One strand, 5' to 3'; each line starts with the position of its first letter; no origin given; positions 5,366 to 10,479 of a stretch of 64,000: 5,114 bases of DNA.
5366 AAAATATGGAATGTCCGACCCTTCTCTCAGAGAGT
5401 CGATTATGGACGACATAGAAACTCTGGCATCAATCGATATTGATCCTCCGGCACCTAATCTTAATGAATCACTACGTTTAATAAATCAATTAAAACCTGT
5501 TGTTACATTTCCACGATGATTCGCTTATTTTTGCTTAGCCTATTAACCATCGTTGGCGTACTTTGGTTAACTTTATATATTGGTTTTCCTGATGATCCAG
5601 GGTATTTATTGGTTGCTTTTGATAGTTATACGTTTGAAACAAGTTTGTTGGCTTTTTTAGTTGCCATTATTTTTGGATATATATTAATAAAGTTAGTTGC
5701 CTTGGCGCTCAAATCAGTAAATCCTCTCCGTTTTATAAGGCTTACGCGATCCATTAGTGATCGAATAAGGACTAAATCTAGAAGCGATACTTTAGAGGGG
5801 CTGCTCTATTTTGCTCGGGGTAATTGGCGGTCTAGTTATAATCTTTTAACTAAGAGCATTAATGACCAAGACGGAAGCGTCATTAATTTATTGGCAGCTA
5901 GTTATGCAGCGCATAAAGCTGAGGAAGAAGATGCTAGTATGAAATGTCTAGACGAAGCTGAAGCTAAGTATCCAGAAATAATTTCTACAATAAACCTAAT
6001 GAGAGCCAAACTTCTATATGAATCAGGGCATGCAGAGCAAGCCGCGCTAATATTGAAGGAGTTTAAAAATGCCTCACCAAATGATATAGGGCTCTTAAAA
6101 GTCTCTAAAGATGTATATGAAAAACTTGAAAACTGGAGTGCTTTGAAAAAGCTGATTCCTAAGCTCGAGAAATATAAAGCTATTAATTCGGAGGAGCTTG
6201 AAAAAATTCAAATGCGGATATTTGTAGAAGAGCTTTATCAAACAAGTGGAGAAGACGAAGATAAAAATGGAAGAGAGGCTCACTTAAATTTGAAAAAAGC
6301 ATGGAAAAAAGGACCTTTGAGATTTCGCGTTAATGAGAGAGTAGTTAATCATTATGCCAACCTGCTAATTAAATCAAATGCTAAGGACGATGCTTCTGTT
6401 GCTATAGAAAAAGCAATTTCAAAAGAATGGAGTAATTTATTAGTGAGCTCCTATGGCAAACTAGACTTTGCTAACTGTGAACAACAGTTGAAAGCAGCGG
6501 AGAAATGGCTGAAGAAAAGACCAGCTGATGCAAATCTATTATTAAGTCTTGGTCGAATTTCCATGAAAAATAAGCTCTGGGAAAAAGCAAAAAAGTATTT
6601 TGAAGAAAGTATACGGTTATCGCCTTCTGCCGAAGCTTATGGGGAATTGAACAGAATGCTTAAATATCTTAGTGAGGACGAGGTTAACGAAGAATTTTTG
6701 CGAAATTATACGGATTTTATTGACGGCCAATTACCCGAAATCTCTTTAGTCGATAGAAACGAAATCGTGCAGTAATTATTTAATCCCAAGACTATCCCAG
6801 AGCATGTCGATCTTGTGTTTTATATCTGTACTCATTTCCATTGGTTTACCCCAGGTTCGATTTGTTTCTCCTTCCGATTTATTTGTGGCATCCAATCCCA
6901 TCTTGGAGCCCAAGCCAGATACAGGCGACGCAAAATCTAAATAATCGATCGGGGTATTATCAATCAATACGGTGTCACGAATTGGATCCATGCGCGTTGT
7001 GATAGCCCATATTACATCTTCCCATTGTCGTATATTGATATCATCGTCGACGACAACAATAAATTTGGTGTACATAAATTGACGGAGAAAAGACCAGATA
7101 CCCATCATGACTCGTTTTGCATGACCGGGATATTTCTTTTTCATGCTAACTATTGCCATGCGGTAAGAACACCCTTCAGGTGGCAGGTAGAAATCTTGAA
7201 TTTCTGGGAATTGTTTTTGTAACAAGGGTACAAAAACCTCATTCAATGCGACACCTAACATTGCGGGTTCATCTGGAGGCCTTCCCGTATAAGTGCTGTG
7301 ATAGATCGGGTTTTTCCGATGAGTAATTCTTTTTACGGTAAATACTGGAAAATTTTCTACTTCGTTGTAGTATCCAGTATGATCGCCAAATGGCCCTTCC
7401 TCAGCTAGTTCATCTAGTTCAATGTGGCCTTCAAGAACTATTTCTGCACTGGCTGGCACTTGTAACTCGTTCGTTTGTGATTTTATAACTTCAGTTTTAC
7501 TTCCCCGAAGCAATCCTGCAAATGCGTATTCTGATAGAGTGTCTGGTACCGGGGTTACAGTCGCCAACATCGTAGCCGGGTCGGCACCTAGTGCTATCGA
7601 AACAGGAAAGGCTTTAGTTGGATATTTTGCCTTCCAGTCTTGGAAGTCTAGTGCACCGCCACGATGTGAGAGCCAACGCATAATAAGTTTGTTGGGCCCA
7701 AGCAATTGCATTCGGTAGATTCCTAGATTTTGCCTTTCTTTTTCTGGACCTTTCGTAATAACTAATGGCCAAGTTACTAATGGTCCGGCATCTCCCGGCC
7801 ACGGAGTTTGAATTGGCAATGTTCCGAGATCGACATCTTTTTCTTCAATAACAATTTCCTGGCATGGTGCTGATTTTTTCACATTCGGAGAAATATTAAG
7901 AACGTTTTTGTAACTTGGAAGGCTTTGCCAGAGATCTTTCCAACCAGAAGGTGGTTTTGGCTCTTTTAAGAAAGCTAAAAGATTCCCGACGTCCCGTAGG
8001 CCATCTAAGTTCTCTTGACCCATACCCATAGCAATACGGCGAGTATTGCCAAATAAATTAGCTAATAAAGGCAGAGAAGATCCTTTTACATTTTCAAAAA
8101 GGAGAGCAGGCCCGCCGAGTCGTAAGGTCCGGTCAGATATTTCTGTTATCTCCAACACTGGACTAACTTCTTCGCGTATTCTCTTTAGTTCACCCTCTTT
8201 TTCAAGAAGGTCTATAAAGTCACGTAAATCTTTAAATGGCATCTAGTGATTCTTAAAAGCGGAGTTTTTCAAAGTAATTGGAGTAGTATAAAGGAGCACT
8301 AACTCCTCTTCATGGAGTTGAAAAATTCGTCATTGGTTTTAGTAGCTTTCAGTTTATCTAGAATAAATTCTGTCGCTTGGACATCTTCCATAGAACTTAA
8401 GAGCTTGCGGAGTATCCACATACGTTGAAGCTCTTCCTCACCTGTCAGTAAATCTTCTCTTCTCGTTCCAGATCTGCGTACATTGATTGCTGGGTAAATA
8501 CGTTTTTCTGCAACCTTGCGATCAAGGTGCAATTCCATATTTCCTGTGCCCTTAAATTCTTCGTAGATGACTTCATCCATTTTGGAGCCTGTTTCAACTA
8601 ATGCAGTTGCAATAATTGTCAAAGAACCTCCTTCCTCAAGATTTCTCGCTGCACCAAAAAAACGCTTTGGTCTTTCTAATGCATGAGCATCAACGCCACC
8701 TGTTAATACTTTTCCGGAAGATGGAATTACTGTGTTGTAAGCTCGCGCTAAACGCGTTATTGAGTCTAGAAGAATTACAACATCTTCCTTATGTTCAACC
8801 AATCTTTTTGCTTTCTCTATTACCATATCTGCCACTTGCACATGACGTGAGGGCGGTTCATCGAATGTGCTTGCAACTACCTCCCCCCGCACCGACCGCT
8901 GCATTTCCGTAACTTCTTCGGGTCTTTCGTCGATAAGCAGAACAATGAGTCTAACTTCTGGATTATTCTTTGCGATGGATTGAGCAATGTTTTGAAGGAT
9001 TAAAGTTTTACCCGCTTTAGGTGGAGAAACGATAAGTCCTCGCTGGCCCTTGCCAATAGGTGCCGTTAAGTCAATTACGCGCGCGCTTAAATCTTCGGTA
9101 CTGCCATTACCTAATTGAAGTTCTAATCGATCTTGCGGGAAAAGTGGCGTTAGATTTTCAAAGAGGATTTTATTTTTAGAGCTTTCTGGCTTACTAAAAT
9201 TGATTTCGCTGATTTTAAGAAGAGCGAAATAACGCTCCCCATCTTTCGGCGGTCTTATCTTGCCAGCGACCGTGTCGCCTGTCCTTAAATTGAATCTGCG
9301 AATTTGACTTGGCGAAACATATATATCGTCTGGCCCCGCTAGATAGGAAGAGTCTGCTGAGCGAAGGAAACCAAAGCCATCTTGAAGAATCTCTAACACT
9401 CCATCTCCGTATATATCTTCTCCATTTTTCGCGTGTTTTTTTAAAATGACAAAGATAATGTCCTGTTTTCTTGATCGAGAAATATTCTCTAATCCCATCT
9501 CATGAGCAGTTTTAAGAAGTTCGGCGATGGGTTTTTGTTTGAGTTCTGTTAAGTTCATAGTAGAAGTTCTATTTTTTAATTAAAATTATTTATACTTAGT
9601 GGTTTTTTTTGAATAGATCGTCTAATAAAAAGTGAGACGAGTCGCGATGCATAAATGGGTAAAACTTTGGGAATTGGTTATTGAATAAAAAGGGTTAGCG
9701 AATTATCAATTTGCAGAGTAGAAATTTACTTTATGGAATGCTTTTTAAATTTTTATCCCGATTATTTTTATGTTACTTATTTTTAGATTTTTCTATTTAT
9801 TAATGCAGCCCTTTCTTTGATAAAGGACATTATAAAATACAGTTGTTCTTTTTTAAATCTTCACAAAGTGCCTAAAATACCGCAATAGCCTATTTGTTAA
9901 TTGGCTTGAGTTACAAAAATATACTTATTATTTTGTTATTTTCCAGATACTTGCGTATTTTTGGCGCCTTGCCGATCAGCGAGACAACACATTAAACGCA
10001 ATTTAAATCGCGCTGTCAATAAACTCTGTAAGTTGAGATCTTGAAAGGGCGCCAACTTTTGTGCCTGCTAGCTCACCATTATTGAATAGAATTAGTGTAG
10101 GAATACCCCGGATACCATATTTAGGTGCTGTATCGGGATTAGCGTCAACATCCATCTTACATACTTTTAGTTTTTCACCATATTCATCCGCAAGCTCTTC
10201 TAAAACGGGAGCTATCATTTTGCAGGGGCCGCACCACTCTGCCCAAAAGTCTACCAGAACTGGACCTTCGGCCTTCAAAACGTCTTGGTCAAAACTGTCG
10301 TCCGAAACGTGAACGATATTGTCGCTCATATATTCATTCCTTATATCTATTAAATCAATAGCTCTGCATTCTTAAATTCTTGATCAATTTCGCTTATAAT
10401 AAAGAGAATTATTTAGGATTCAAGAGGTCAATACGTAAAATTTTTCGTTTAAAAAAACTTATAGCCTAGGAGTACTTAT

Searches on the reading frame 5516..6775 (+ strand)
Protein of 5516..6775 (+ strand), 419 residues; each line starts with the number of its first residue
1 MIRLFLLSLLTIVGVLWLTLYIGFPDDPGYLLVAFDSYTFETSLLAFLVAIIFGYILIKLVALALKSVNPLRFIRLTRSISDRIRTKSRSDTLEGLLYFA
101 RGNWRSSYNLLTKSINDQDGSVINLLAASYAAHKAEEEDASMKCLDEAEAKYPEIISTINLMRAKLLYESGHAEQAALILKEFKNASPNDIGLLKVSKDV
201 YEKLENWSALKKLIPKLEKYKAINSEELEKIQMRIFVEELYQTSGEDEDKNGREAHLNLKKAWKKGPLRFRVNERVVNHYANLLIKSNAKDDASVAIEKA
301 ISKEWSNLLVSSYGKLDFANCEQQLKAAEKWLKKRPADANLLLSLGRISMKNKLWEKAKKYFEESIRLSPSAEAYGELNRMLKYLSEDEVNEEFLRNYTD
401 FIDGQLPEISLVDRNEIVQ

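Call 58: search_protein_families(library=pfam, proteins=[window:5516-6775:+], max_evalue=0.00001)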
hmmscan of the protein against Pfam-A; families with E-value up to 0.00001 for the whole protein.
window:5516-6775:+ (419 aa): 4 families
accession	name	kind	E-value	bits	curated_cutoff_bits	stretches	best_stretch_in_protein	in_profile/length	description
PF07219.19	HemY_N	-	6.8e-14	52.3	31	1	29-135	1-106/107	HemY protein N-terminus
PF07719.23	TPR_2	-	5.4e-07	29.7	27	0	340-371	2-33/34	Tetratricopeptide repeat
PF14559.12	TPR_19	-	7.9e-07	29.8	25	0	328-371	14-57/68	Tetratricopeptide repeat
PF13428.12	TPR_14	-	9.1e-06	26.3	23.5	0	340-378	2-41/44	Tetratricopeptide repeat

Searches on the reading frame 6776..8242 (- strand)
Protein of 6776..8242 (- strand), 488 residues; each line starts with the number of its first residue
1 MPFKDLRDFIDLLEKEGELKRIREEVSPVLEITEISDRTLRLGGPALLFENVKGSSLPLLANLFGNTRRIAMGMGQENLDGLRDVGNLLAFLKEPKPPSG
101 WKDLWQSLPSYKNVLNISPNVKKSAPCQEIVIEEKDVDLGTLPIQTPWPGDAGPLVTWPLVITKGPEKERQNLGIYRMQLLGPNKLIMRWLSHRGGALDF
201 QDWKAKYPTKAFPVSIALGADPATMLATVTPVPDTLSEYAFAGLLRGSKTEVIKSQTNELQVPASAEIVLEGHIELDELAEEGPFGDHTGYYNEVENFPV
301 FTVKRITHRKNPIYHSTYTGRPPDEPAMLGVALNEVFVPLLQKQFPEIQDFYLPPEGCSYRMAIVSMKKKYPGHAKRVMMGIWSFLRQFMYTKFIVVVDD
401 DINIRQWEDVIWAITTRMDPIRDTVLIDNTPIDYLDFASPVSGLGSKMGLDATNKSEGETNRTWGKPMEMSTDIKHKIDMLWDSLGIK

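Call 58: search_protein_families(library=pfam, proteins=[window:6776-8242:-], max_evalue=0.00001)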
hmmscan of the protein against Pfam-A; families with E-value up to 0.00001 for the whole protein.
window:6776-8242:- (488 aa): 3 families
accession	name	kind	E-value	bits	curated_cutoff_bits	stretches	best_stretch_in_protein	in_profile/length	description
PF01977.22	UbiD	-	1.1e-84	283.2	23.3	1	121-322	3-206/206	3-octaprenyl-4-hydroxybenzoate carboxy-lyase Rift-related domain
PF20696.2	UbiD_C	-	3.7e-48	163.2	24.2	1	328-452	2-127/127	3-octaprenyl-4-hydroxybenzoate carboxy-lyase C-terminal domain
PF20695.2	UbiD_N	-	7.7e-28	96.8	24.3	1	10-88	1-77/78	3-octaprenyl-4-hydroxybenzoate carboxy-lyase N-terminal domain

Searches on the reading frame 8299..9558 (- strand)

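Call 58: search_protein_families(library=pfam, proteins=[window:8299-9558:-], max_evalue=0.00001)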
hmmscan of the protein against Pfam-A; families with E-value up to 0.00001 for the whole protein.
window:8299-9558:- (419 aa): 3 families
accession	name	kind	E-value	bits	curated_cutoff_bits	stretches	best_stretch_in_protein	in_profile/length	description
PF07497.18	Rho_RNA_bind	-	6.4e-34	116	27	1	52-125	2-73/73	Rho termination factor, RNA-binding domain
PF00006.31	ATP-synt_ab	-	1.1e-28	100.8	29.5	1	160-363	3-211/213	ATP synthase alpha/beta family, nucleotide-binding domain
PF07498.18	Rho_N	-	1.7e-16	60.3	24.9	1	5-47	1-43/43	Rho termination factor, N-terminal domain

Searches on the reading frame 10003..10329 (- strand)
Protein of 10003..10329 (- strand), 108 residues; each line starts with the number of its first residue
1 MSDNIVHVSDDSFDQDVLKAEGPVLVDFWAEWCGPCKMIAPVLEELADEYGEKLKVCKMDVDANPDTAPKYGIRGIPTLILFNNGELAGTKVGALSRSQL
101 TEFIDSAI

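Call 58: search_protein_families(library=pfam, proteins=[window:10003-10329:-], max_evalue=0.00001)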
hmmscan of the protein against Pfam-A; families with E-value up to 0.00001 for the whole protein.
window:10003-10329:- (108 aa): 4 families
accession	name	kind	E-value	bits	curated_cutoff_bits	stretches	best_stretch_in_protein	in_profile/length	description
PF00085.26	Thioredoxin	-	3.2e-36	123.9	23.5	1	5-105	2-102/103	Thioredoxin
PF13098.12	Thioredoxin_2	-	2.8e-09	37.7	27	1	19-102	3-102/104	Thioredoxin-like domain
PF13905.12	Thioredoxin_8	-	1.2e-07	32.4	27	0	23-52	3-32/94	Thioredoxin-like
PF13728.12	TraF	-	2.8e-06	27.8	23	1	27-102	135-221/224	F plasmid transfer operon protein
